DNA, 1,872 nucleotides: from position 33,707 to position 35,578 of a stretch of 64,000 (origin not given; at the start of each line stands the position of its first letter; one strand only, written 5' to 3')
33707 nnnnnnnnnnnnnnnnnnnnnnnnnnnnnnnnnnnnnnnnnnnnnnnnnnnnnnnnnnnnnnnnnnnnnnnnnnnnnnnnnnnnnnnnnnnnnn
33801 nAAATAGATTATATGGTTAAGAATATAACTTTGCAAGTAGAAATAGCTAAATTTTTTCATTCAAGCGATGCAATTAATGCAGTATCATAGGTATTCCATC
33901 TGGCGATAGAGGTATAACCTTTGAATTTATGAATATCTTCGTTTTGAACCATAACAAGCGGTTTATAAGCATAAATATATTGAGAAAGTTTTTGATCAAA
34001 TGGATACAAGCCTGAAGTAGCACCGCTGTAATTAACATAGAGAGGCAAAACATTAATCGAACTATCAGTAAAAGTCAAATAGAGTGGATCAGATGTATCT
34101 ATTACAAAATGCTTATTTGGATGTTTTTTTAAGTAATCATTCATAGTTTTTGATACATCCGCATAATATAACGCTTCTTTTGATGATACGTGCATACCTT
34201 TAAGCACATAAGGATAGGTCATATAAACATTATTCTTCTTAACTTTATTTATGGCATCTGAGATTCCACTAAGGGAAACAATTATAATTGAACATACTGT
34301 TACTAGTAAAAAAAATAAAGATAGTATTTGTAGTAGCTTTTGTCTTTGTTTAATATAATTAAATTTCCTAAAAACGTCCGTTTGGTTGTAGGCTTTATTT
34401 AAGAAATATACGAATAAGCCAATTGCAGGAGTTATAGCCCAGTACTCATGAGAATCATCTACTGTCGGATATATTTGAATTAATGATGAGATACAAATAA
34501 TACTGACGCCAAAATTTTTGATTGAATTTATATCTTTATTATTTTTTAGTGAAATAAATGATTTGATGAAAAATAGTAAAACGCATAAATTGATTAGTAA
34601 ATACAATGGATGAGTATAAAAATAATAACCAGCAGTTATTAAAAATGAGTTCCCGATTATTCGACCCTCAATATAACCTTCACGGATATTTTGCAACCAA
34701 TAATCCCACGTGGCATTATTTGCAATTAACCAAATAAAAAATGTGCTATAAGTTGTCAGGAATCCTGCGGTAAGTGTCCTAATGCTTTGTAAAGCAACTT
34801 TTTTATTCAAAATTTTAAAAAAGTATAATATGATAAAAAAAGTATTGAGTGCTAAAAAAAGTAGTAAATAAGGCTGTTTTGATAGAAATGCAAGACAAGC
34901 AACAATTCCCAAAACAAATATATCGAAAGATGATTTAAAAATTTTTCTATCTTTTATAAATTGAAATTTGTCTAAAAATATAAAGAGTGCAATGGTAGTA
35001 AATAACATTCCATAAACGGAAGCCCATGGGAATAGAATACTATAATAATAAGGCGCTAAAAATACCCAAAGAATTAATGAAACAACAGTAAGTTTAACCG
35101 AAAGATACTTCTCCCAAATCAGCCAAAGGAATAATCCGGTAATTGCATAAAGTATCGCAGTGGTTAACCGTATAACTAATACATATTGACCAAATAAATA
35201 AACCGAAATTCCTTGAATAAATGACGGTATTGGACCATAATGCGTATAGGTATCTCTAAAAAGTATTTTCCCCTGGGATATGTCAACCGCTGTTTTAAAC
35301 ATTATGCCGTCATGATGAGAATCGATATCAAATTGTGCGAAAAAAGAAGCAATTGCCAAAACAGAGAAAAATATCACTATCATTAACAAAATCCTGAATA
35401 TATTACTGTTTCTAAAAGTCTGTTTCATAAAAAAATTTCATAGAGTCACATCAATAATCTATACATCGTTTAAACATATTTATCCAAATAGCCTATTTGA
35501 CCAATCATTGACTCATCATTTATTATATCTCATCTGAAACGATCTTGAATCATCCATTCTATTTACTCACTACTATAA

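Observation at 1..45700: Glycosylation island of more than 45 kb, dominated by GT-C enzymes and lipid-phosphate sugar loaders, with no recognisable initiating transferase, polymerase or chain-length regulator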

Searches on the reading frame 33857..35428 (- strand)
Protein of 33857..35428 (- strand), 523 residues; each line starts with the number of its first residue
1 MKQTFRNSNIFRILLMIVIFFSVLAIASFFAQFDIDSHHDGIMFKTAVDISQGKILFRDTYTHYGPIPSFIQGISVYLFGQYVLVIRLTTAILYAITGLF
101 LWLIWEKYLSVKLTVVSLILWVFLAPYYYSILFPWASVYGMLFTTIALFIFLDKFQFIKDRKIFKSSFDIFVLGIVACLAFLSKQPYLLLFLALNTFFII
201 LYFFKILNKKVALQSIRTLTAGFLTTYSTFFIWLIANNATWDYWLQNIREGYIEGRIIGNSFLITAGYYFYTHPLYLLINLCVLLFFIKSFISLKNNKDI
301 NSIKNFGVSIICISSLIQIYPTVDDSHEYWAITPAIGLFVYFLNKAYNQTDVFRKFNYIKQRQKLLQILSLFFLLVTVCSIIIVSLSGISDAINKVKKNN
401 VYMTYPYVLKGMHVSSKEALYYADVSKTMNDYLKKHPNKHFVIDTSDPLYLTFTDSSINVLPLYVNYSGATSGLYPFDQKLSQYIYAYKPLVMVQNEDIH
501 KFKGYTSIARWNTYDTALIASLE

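Call 8: search_protein_families(library=pfam, proteins=[window:33857-35428:-], max_evalue=0.001)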
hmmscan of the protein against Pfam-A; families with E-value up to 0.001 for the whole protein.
window:33857-35428:- (523 aa): 1 family
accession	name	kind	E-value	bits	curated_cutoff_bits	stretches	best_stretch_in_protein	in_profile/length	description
PF13231.12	PMT_2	-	0.00012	22.8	26.1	1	65-210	3-141/160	Dolichyl-phosphate-mannose-protein mannosyltransferase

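Call 14: search_protein_families(library=ncbifam, proteins=[window:33857-35428:-], max_evalue=0.01)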
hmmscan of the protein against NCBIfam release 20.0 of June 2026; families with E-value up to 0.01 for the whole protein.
window:33857-35428:- (523 aa): 0 families

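Call 35: search_solved_structures(query=window:33857-35428:-, max_evalue=1)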
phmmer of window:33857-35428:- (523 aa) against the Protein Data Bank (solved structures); distinct sequences matched with E-value up to 1: 0.

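Call 54: search_protein_representatives(protein=window:33857-35428:-)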
Query: 523 residues. Proteins with E-value up to 0.001 (for the whole library): 1003; up to 1e-10: 560; up to 1e-30: 169. The best 150 are listed.
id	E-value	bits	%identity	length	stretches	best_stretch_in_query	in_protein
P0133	0.0e+00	1116.1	100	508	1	16-523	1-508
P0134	9.8e-99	348.3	37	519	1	14-521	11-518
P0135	7.3e-98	345.4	41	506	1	25-519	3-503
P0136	1.4e-87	311.5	36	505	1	14-515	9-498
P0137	2.0e-87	311.0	36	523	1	13-521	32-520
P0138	3.7e-81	290.3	36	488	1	26-520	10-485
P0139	8.3e-81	289.1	36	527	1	18-521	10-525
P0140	2.5e-79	284.3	38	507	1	3-516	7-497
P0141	1.9e-75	271.4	36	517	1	10-519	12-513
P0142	3.3e-72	260.8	33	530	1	18-509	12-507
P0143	3.0e-70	254.3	38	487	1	34-500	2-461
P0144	1.8e-67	245.1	30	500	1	18-520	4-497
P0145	6.7e-66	239.9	34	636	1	16-496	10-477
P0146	5.1e-65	237.0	36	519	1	6-494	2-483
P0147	1.3e-63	232.4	34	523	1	5-508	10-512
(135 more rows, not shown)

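Call 57: search_protein_families(library=pfam, alignment_id=A4, max_evalue=0.001)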
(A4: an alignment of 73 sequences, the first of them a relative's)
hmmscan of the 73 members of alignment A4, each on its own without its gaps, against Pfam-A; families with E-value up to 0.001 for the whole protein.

A. member 1, P0149 (737 aa): 1 family
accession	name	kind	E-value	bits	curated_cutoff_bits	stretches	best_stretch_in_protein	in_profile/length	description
PF13231.12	PMT_2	-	0.00052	20.7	26.1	1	298-430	6-136/160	Dolichyl-phosphate-mannose-protein mannosyltransferase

B. families by the number of members that match (of 73 scanned): 3 families
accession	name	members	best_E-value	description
PF13231.12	PMT_2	48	1.7e-10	Dolichyl-phosphate-mannose-protein mannosyltransferase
PF13946.11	DUF4214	1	1.1e-13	Domain of unknown function (DUF4214)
PF13385.13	Laminin_G_3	1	2.7e-08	Concanavalin A-like lectin/glucanases superfamily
